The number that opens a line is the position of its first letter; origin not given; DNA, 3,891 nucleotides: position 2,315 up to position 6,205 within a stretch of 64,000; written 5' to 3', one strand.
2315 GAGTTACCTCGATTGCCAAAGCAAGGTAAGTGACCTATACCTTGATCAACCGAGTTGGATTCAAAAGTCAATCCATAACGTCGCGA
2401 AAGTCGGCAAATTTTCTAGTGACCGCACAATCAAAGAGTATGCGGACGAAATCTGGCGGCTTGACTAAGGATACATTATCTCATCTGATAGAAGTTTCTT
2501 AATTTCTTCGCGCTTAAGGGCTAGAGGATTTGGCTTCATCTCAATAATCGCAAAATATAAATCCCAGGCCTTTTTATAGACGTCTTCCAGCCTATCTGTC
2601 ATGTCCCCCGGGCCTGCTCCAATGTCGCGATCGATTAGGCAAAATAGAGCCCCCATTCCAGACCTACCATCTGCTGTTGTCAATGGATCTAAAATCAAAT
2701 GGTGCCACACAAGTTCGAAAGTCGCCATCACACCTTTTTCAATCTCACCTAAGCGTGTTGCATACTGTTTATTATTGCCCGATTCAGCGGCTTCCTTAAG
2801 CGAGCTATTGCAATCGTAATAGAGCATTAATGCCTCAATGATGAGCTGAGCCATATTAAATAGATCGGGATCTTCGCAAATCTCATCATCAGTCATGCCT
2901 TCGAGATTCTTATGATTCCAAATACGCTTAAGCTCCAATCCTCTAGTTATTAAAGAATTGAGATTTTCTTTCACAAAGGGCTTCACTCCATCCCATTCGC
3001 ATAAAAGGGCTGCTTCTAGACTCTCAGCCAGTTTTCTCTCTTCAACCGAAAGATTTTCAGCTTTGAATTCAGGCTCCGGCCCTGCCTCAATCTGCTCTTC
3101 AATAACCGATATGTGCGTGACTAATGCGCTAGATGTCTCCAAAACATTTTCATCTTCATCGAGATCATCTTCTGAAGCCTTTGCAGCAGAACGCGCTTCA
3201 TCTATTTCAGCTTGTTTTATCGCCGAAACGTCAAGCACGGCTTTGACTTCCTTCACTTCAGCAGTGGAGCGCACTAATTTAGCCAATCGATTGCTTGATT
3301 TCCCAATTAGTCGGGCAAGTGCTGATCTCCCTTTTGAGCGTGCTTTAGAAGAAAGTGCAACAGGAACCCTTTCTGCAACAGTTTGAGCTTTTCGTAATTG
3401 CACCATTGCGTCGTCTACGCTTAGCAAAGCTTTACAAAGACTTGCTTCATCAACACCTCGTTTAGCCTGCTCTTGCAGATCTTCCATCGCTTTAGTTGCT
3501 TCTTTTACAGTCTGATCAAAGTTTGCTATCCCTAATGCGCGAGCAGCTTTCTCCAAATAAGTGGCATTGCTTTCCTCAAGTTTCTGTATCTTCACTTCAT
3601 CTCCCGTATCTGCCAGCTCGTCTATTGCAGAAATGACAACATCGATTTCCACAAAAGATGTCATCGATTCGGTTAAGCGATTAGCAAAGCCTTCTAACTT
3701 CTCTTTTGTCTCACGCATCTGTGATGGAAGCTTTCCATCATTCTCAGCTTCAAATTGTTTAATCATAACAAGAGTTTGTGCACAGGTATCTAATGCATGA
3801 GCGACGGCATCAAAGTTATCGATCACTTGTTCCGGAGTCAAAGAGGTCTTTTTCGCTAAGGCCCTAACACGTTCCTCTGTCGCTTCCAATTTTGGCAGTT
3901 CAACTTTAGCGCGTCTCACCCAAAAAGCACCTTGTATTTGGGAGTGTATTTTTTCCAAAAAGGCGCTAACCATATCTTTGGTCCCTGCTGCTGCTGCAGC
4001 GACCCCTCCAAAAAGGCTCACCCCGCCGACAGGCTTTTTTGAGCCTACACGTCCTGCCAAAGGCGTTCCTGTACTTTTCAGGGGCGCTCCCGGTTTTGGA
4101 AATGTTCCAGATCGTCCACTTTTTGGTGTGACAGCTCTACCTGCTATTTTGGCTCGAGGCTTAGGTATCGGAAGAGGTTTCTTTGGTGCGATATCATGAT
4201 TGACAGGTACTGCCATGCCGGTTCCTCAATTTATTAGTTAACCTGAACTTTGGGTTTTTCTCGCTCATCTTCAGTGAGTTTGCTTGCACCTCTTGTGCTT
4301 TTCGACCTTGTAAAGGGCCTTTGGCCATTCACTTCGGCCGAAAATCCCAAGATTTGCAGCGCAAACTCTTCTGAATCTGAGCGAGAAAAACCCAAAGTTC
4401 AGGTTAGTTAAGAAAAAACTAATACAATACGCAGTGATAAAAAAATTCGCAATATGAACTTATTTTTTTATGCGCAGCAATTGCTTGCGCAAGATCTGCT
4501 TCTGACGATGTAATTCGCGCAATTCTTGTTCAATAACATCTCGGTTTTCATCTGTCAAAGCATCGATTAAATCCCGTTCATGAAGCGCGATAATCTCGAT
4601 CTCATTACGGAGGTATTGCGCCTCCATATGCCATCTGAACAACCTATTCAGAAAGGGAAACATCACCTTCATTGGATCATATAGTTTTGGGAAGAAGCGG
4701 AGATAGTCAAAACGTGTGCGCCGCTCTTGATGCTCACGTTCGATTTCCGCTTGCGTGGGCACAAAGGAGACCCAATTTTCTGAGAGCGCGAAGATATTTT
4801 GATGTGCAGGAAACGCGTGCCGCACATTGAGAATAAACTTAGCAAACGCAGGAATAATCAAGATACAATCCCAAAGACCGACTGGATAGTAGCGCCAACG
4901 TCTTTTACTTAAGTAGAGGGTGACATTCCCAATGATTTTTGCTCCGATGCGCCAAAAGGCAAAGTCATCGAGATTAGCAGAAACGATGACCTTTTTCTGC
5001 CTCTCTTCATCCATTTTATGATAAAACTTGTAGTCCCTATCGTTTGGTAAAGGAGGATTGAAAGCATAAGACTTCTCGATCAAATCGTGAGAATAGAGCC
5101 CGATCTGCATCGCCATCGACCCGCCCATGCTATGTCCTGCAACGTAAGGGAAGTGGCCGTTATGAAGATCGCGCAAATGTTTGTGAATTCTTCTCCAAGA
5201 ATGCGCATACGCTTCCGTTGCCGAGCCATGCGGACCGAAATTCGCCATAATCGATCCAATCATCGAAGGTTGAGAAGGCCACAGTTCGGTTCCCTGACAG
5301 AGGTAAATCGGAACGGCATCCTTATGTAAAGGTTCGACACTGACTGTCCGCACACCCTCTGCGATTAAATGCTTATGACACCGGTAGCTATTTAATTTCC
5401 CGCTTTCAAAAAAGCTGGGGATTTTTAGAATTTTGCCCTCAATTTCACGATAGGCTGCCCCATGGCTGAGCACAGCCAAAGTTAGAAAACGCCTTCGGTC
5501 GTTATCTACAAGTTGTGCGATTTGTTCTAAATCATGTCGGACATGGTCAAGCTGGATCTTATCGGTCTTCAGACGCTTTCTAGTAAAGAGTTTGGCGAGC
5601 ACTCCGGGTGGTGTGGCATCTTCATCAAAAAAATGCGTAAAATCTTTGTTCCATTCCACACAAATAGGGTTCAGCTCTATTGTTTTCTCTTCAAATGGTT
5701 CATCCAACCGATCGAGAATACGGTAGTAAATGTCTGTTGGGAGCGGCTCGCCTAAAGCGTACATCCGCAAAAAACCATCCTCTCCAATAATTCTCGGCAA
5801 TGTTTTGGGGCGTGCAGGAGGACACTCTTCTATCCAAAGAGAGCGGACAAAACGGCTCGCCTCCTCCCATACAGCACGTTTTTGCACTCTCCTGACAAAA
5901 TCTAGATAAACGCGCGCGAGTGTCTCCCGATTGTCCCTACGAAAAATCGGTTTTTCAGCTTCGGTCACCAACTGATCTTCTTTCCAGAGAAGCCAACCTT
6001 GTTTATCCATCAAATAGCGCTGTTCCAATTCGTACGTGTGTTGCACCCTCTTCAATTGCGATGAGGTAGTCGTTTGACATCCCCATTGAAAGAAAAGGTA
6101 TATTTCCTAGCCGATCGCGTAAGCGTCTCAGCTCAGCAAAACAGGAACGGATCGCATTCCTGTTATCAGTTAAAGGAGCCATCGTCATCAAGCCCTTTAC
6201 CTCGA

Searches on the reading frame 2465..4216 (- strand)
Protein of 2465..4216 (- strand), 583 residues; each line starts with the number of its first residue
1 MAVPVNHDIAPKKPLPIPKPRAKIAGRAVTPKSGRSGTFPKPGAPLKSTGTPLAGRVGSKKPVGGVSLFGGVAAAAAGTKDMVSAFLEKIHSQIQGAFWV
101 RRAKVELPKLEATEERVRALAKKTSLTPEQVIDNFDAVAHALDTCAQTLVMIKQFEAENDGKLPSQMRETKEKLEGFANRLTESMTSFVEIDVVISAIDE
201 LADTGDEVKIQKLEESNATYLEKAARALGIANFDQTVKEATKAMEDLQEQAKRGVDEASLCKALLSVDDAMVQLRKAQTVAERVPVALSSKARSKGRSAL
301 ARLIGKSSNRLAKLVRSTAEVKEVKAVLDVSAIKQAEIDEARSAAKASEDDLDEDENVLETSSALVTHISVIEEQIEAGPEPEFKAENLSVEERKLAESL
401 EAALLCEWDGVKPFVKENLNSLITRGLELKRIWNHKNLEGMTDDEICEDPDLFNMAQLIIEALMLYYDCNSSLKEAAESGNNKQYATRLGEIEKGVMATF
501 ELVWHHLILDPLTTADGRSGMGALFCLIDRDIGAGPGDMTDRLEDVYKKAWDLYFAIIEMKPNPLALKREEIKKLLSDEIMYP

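Call 9: search_protein_families(library=pfam, proteins=[window:2465-4216:-], max_evalue=0.001)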
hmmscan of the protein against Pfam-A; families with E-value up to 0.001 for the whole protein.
window:2465-4216:- (583 aa): 0 families

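Call 20: search_protein_families(library=ncbifam, proteins=[window:2465-4216:-], max_evalue=0.00001)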
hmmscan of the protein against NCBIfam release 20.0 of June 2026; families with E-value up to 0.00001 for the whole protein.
window:2465-4216:- (583 aa): 0 families

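Call 88: search_protein_families(library=pfam, proteins=[window:2465-4216:-], max_evalue=1)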
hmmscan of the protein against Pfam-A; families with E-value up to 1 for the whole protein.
window:2465-4216:- (583 aa): 2 families
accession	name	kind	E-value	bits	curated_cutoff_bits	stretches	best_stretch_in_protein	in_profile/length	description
PF09509.15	Hypoth_Ymh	-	0.0013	19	25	1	222-283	9-71/119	Protein of unknown function (Hypoth_ymh)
PF23793.1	LysC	-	0.22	11.9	27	1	121-158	31-68/69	Rz1-like lysis system protein LysC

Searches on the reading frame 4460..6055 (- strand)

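Call 9: search_protein_families(library=pfam, proteins=[window:4460-6055:-], max_evalue=0.001)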
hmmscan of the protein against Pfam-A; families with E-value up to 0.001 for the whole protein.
window:4460-6055:- (531 aa): 1 family
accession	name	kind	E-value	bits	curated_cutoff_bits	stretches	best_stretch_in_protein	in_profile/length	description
PF12697.13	Abhydrolase_6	-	0.00038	21.6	26.3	0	260-360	33-93/217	Alpha/beta hydrolase family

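Call 20: search_protein_families(library=ncbifam, proteins=[window:4460-6055:-], max_evalue=0.00001)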
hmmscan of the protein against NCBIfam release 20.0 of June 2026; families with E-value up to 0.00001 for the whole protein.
window:4460-6055:- (531 aa): 0 families
